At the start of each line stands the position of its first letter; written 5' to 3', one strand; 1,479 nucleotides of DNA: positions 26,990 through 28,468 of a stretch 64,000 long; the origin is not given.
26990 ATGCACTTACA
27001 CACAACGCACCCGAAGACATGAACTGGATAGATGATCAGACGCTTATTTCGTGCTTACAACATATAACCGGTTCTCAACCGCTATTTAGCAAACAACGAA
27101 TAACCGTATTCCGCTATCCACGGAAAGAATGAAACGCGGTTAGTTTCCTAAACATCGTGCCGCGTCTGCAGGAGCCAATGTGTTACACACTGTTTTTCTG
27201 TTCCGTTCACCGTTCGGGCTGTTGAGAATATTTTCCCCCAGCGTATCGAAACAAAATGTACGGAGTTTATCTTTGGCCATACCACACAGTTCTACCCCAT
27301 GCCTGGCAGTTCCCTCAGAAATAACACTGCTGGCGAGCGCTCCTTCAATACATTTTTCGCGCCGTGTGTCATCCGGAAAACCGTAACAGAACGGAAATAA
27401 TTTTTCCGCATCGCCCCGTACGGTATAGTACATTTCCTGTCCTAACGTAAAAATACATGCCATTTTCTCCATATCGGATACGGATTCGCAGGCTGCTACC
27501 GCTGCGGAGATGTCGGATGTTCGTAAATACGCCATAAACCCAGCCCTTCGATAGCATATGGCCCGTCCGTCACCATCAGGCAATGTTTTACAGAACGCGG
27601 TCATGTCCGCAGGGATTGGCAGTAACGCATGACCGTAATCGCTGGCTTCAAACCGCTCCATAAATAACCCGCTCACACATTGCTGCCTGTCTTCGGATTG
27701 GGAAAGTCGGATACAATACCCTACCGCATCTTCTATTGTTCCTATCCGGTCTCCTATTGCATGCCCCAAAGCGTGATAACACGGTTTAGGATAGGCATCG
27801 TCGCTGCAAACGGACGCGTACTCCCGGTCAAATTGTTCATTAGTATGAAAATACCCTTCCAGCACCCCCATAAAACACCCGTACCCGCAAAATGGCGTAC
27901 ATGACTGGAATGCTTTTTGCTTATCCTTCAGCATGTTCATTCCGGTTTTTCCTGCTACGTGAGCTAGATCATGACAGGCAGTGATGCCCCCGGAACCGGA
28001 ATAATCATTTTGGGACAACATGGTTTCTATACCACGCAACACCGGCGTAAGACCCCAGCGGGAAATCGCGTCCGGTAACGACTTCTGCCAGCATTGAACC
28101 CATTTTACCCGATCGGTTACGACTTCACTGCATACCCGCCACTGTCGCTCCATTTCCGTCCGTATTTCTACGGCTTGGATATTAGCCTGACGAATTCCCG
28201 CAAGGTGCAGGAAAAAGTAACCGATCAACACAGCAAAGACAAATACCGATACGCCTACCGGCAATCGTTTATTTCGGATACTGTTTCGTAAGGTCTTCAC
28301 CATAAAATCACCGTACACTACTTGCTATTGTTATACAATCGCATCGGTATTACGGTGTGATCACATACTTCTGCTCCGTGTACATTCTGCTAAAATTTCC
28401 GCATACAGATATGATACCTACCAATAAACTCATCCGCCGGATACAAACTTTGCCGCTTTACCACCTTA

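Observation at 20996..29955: Duplicated divergent gene pair: CH-family protein head-to-head with an NDGG-loop polytopic membrane protein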

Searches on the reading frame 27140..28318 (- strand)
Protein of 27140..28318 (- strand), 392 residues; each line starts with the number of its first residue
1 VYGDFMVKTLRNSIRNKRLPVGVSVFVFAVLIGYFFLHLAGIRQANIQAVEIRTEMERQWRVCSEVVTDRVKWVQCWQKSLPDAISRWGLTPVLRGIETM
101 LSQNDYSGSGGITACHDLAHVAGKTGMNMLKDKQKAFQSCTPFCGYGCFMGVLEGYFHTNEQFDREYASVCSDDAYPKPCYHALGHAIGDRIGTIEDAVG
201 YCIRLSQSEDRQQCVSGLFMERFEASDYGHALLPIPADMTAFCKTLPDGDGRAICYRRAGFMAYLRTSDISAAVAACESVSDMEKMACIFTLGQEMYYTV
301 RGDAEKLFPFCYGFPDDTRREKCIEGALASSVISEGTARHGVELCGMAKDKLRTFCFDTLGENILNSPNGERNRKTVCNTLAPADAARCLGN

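Call 5: search_protein_families(library=pfam, proteins=[window:27140-28318:-], max_evalue=0.1)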
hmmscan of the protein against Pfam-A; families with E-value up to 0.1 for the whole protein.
window:27140-28318:- (392 aa): 0 families

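Call 11: search_protein_families(library=ncbifam, proteins=[window:27140-28318:-], max_evalue=0.1)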
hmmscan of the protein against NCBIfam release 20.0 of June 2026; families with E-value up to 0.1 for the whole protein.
window:27140-28318:- (392 aa): 0 families

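Call 13: find_homologous_proteins(query=window:27140-28318:-)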
Query window:27140-28318:- (392 aa): 1 proteins with E <= 0.001 among 3377 candidates.
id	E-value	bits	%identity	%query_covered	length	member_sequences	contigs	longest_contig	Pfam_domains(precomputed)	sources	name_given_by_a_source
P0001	2.9e-269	911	100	99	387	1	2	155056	-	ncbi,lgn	-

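Call 14: find_encoding_contigs(protein=P0001, flank=10000, max_places=4)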
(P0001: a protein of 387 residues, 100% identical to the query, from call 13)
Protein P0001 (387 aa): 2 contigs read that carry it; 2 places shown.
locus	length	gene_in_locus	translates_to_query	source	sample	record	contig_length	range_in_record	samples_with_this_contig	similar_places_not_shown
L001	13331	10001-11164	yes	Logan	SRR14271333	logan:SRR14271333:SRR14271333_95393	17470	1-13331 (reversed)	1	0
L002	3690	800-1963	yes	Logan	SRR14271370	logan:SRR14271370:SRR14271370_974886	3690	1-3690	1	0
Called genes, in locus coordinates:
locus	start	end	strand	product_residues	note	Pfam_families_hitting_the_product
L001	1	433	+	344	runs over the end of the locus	PF13506:Glyco_transf_21 (weak), PF13641:Glyco_tranf_2_3, PF00535:Glycos_transf_2, PF10111:Glyco_tranf_2_2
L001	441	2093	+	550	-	PF13231:PMT_2 (weak)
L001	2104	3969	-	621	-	PF13428:TPR_14 (faint), PF21033:RMD1-3 (faint), PF13431:TPR_17 (faint), PF00515:TPR_1 (faint), PF13414:TPR_11, PF13424:TPR_12 (weak), PF13432:TPR_16, PF14559:TPR_19 (weak), +3 more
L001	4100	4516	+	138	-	-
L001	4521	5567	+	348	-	PF23951:DUF7282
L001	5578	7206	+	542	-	-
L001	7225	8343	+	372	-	-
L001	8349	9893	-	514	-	PF10131:PTPS_related (weak)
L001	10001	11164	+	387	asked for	-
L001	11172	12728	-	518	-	PF13231:PMT_2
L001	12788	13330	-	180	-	?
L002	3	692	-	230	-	?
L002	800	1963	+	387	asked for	-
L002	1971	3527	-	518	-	PF13231:PMT_2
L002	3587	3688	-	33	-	?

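Call 23: find_homologous_proteins(query=A1)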
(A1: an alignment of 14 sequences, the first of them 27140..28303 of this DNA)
Query A1 (14 sequences) (387 aa, profile of the alignment): 36 proteins with E <= 0.001 among 8000 candidates.
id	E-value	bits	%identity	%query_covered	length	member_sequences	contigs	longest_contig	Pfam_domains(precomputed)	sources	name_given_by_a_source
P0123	7.8e-109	383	27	37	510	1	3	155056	-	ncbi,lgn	-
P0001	2.2e-108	381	100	100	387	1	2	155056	-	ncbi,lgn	-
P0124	5.5e-93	331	24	73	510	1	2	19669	-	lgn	-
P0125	1.0e-89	320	24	69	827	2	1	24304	PF13473.13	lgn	-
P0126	5.0e-85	304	22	68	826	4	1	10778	-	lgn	-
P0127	5.2e-85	304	24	69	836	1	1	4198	-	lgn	-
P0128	1.6e-84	303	24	65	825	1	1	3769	PF13473.13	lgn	-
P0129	3.1e-83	298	24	74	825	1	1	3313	PF13473.13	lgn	-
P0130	8.0e-82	294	24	78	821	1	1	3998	PF13473.13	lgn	-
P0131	2.1e-81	292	22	69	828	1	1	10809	PF13473.13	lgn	-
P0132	3.3e-81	292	22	65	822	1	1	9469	PF13473.13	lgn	-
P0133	4.1e-81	291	24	71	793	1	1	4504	-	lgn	-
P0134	2.1e-80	289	25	65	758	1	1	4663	-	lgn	-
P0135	2.4e-80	289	23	71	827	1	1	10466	PF13473.13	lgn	-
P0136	6.5e-80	287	23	69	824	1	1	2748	-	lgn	-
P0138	3.9e-62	229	26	37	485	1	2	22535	-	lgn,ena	-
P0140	6.8e-46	175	22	79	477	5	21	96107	-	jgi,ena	-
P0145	8.2e-36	142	30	30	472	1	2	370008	PF13473.13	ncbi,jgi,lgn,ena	-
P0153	9.8e-34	135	26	49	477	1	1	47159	PF13473.13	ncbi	-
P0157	8.5e-26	109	20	69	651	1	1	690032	-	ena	-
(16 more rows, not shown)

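Call 29: search_solved_structures(query=A3, max_evalue=1)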
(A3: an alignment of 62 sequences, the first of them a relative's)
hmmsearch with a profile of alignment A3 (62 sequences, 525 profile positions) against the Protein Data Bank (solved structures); distinct sequences matched with E-value up to 1: 0.

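Call 30: search_solved_structures(query=A2, max_evalue=1)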
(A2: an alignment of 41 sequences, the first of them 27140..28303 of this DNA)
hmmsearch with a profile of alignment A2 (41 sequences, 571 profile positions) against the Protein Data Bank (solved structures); distinct sequences matched with E-value up to 1: 43.
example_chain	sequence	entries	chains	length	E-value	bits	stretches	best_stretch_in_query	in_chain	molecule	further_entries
9cck_A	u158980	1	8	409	1.2e-06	30.6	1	36-114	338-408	Copper-containing nitrite reductase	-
1sfd_A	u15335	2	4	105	1.8e-06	30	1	27-114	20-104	Amicyanin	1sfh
1sf3_A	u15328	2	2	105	2.2e-06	29.7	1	27-114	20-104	Amicyanin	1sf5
2qdv_A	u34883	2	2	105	3.6e-06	29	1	27-114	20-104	Amicyanin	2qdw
1mda_A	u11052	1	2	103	5.6e-06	28.3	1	27-114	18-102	AMICYANIN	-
1aac_A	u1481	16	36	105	5.9e-06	28.3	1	27-114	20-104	AMICYANIN | PROTEIN (AMICYANIN)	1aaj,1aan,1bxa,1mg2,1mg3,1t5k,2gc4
3ie9_A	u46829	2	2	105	1.8e-05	26.7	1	27-114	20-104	Amicyanin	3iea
4p5r_A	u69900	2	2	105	2e-05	26.5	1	27-114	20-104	Amicyanin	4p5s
2gb2_A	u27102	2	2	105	2.1e-05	26.5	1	27-114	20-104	Amicyanin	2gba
2idq_A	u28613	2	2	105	2.5e-05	26.2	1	27-114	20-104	Amicyanin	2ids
3rym_A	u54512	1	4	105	2.8e-05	26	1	27-114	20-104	Amicyanin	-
2idt_A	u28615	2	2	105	3.4e-05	25.7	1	27-114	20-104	Amicyanin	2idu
3ply_A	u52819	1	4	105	4.9e-05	25.2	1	27-114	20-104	Amicyanin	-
1bxu_A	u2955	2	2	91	0.00012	23.9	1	36-114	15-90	PLASTOCYANIN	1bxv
7zqe_M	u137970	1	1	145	0.00074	21.3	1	16-114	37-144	Plastocyanin, chloroplastic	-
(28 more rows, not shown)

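Call 32: predict_structure(alignment_id=A2)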
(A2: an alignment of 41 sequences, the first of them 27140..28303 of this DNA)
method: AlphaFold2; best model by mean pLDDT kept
length: 387 residues; sequences in the alignment: 41
mean_pLDDT: 90.4   pTM: 0.86
mean pLDDT of the five models: 90.4, 90.2, 89.4, 89.1, 88.4
residues with pLDDT >= 90: 274; 70-90: 87; 50-70: 25; < 50: 1
segments of 3 or more residues with pLDDT < 50: none
pLDDT, mean of each block of 10 residues (from residue 1): 57 74 94 88 90 89 85 94 95 79 71 94 95 93 96 89 91 96 93 96 96 92 80 96 95 96 94 95 97 92 94 97 89 89 96 96 89 95 90
secondary structure, 60 per line:
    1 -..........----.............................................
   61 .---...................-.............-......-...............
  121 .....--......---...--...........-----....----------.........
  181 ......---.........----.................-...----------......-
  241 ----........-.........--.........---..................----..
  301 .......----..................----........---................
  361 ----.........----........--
elements in order: H2-11 H16-61 H65-83 H85-97 H99-104 H106-125 H128-133 H142-152 H158-161 H172-186 H190-198 H203-219 H234-239 H245-252 H254-262 H265-273 H277-294 H299-307 H312-329 H334-341 H345-360 H365-373 H378-385

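Call 35: search_protein_representatives(alignment_id=A1)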
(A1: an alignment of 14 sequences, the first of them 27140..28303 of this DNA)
Query: 14 sequences, 395 profile positions. Proteins with E-value up to 0.001 (for the whole library): 7732; up to 1e-10: 6473; up to 1e-30: 3050. The best 150 are listed.
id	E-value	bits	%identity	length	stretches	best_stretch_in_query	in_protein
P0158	1.3e-277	936.7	-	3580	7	19-394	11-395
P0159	1.2e-191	653.7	-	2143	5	21-393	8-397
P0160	1.0e-161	555.2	-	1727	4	100-394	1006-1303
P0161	3.5e-158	543.5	-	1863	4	22-394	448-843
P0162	2.5e-151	521.0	-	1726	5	68-394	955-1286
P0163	2.0e-119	415.9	-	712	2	10-394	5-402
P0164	8.2e-116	404.0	-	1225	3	68-394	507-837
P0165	1.4e-115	403.2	-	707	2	16-394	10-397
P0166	2.0e-114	399.4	-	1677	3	56-393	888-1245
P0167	2.7e-114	399.0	-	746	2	69-394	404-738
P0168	5.1e-111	388.2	-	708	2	52-394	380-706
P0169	1.6e-110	386.6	-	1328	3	68-394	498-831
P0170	6.2e-109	381.3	-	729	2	53-394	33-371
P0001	6.9e-109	381.2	-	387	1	7-394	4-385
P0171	5.0e-103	361.9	-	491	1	18-394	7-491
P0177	3.1e-89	316.5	-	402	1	20-394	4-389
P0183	2.0e-82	294.0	-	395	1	15-394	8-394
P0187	4.0e-81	289.8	-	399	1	8-393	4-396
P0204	6.1e-78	279.3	-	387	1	26-394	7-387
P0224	4.8e-75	269.8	-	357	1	13-368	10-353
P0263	5.0e-72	259.8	-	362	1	57-394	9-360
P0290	5.5e-70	253.1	-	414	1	8-393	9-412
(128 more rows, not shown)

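Call 37: predict_structure(alignment_id=A3)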
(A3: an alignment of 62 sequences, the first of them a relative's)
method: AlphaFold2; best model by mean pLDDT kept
length: 514 residues; sequences in the alignment: 62
mean_pLDDT: 90.9   pTM: 0.91
mean pLDDT of the five models: 90.9, 89.8, 89.6, 89.1, 88.7
residues with pLDDT >= 90: 387; 70-90: 102; 50-70: 19; < 50: 6
segments of 3 or more residues with pLDDT < 50: 479-483
pLDDT, mean of each block of 10 residues (from residue 1): 69 92 97 87 90 92 90 93 96 93 96 98 96 95 87 95 97 95 98 93 93 80 96 97 95 79 74 84 96 95 91 70 97 94 92 96 91 90 97 94 91 97 93 93 93 97 97 70 71 97 89 92
secondary structure, 60 per line:
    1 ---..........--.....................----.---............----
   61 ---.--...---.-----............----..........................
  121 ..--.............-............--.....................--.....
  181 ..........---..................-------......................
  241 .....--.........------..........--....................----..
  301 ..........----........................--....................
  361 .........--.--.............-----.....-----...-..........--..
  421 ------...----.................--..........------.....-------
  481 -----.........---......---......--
elements in order: H4-13 H16-36 H45-56 H79-90 H95-122 H125-137 H139-150 H153-173 H176-190 H194-211 H219-245 H248-256 H263-272 H275-294 H299-310 H315-338 H341-369 H375-387 E393-397 H407-416 H434-450 H453-462 E469-473 H486-494 E498-503 E507-512

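Call 41: fold_search(model_id=the predicted structure, library=pdb)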
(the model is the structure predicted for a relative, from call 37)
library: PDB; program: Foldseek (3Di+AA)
matches with E <= 10: 453; with E <= 0.001: 33
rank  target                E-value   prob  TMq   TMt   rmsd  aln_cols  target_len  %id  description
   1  8b6l_I                6.1e-09  1.00  0.66  0.51  10.9       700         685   11  Subtomogram average of the human Sec61-TRAP-OSTA-translocon (released 2022-12-07)
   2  7e9s_A                6.4e-09  1.00  0.58  0.37  10.5       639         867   13  Archaeal oligosaccharyltransferase AglB from Archaeoglobus fulgidus in complex with an inhibitory peptide and a dolich (released 2021-09-08)
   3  9n9j_I                6.9e-09  1.00  0.61  0.47  12.1       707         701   11  Structure of a GRP94 folding intermediate engaged with a CCDC134- and FKBP11-bound secretory translocon (released 2025-11-19)
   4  7zli_A                1.8e-08  1.00  0.56  0.46  10.7       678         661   12  Cryo-EM structure of C-mannosyltransferase CeDPY19, in complex with Dol25-P-Man and bound to CMT2-Fab and anti-Fab nan (released 2023-01-11)
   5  6ezn_F                2.0e-08  1.00  0.65  0.53  11.6       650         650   10  Cryo-EM structure of the yeast oligosaccharyltransferase (OST) complex (released 2018-01-17)
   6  8age_A                2.1e-08  1.00  0.65  0.53  10.4       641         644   11  Structure of yeast oligosaccharylransferase complex with acceptor peptide bound (released 2022-12-07)
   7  3waj                  2.9e-08  1.00  0.57  0.39  14.0       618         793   14  Crystal structure of the Archaeoglobus fulgidus oligosaccharyltransferase (O29867_ARCFU) complex with Zn and sulfate (released 2013-10-30)
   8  3wak                  3.2e-08  1.00  0.53  0.34  12.7       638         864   13  Crystal structure of the Archaeoglobus fulgidus oligosaccharyltransferase (O29867_ARCFU) in the apo form (released 2013-10-30)
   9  6ftg_5                3.8e-08  1.00  0.58  0.48  11.9       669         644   11  Subtomogram average of OST-containing ribosome-translocon complexes from canine rough microsomal membranes (released 2018-03-21)
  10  7zlg_A                5.8e-08  1.00  0.52  0.43  10.6       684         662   10  Cryo-EM structure of C-mannosyltransferase CeDPY19, in complex with acceptor peptide and bound to CMT2-Fab and anti-Fa (released 2023-01-11)
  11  8pn9_A                6.3e-08  1.00  0.64  0.52  11.3       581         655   12  Structure of human oligosaccharyltransferase OST-A complex bound to NGI-1 (released 2024-05-08)
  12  5gmy_A                6.6e-08  1.00  0.57  0.36  12.8       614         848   12  Crystal structure of the Archaeoglobus fulgidus oligosaccharyltransferase (O29867_ARCFU) tethered with an acceptor pep (released 2017-02-01)
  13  6s7o_A                8.5e-08  1.00  0.65  0.53  12.2       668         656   12  Cryo-EM structure of human oligosaccharyltransferase complex OST-A (released 2019-12-18)
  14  8agb_A                8.5e-08  1.00  0.63  0.52  11.0       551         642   12  Structure of yeast oligosaccharylransferase complex with lipid-linked oligosaccharide bound (released 2022-12-07)
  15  6s7t_A                1.0e-07  1.00  0.61  0.47  10.7       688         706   10  Cryo-EM structure of human oligosaccharyltransferase complex OST-B (released 2019-12-18)
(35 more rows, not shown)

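Call 44: find_related_loci(query=A4, collection=genome_contigs, flank=8000)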
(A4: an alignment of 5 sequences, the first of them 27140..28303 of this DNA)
Query A4 (387 aa) in genome_contigs; peptide patterns used: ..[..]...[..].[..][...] (x = any residue, [..] = any of these).
37 stretches matched a pattern; 3 encode a relative of the query (tblastn E <= 1e-3); 3 distinct loci.
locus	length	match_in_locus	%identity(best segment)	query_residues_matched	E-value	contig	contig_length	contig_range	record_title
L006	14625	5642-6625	27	64-386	1e-33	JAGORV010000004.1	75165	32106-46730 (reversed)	Candidatus Woesebacteria bacterium isolate Gw_Eff_bin_29 Gw_Eff_450_length_75165_cov_7.908313, whole genome shotgun sequ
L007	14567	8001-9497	28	22-351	5e-32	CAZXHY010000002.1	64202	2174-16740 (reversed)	MAG TPA_asm: uncultured Gammaproteobacteria bacterium isolate ERP113451_co3_13 genome assembly, contig: NODE_187_length_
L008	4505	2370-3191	24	110-323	6e-11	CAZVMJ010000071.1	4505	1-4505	MAG TPA_asm: uncultured Candidatus Saccharibacteria bacterium isolate SRP292972_co3_52 genome assembly, contig: NODE_644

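Call 46: find_related_loci(query=A5, collection=metagenome_contigs, flank=6000)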
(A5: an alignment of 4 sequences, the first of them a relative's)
Query A5 (514 aa) in metagenome_contigs; peptide patterns used: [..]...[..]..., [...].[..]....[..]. (x = any residue, [..] = any of these).
141 stretches matched a pattern; 5 encode a relative of the query (tblastn E <= 1e-3); 5 distinct loci.
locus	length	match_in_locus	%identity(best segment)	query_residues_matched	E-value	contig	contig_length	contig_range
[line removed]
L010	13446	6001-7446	29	40-514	4e-56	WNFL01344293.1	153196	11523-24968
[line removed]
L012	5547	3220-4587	26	21-438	3e-34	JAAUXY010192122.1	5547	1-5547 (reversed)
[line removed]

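Call 52: search_protein_families(library=pfam, proteins=[L006:6648-8270:+, L007:5135-6784:+], max_evalue=0.1)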
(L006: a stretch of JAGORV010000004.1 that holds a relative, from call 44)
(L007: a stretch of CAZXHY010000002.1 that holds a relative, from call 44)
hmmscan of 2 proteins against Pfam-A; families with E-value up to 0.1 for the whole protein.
L006:6648-8270:+ (541 aa): 1 family
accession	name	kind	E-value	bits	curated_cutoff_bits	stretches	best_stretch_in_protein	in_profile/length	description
PF13231.12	PMT_2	-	0.00017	22.3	26.1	1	96-245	9-158/160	Dolichyl-phosphate-mannose-protein mannosyltransferase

L007:5135-6784:+ (550 aa): 0 families
